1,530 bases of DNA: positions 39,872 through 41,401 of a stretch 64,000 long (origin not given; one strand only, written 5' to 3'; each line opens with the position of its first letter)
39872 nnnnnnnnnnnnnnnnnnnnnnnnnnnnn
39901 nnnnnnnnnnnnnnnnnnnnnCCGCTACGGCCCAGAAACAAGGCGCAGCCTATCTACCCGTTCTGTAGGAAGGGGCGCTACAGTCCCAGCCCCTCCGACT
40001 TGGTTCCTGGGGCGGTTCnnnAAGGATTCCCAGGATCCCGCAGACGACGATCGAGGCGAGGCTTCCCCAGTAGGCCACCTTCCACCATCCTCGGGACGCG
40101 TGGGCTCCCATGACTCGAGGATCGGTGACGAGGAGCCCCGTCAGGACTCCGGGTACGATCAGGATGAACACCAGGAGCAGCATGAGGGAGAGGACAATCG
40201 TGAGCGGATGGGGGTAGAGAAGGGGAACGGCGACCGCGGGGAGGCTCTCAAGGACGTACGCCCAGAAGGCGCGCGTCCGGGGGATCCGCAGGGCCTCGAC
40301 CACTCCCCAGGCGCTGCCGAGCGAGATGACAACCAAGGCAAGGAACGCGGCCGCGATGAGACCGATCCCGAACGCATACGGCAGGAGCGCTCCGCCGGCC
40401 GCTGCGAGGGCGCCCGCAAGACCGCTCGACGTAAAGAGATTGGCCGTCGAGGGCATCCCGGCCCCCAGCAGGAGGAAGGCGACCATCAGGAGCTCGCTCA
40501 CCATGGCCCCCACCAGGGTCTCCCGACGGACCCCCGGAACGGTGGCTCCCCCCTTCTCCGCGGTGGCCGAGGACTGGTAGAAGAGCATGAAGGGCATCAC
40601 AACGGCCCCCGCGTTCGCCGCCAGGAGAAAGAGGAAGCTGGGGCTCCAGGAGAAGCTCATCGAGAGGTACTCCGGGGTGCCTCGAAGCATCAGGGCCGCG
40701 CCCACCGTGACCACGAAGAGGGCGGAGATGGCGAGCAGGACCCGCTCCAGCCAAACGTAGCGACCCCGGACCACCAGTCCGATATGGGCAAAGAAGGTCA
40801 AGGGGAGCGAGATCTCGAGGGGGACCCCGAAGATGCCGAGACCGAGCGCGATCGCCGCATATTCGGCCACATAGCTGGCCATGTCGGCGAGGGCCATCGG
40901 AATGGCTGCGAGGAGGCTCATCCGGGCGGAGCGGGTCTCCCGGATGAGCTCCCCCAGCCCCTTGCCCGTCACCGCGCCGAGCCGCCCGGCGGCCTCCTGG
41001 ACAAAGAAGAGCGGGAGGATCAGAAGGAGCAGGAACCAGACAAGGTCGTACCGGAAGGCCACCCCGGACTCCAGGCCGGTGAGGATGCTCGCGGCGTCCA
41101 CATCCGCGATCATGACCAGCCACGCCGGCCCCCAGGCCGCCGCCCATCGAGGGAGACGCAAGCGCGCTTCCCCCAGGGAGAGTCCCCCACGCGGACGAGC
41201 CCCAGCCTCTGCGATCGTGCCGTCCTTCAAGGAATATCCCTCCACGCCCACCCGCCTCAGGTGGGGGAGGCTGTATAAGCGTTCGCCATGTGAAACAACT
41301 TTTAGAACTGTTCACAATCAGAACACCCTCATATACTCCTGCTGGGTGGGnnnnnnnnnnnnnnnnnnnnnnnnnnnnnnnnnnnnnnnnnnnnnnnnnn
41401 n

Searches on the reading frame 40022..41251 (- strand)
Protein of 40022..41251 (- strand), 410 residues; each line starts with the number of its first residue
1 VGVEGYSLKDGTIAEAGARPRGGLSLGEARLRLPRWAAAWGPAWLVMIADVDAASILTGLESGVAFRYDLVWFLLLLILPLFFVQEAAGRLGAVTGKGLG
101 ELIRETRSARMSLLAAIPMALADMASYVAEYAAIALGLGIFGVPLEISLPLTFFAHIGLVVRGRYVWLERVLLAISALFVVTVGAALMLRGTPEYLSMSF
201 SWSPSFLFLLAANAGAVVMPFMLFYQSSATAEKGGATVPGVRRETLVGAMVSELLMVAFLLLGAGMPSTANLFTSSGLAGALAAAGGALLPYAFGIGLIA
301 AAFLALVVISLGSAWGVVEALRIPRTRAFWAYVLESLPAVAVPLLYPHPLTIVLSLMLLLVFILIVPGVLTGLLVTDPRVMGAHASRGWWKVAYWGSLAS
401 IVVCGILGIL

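Call 61: search_protein_families(library=pfam, proteins=[window:40022-41251:-], max_evalue=0.00001)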
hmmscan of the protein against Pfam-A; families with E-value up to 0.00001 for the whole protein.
window:40022-41251:- (410 aa): 1 family
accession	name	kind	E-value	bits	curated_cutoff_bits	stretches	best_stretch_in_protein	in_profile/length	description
PF01566.24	Nramp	-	5.2e-36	124.9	29.8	1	58-385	3-354/357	Natural resistance-associated macrophage protein-like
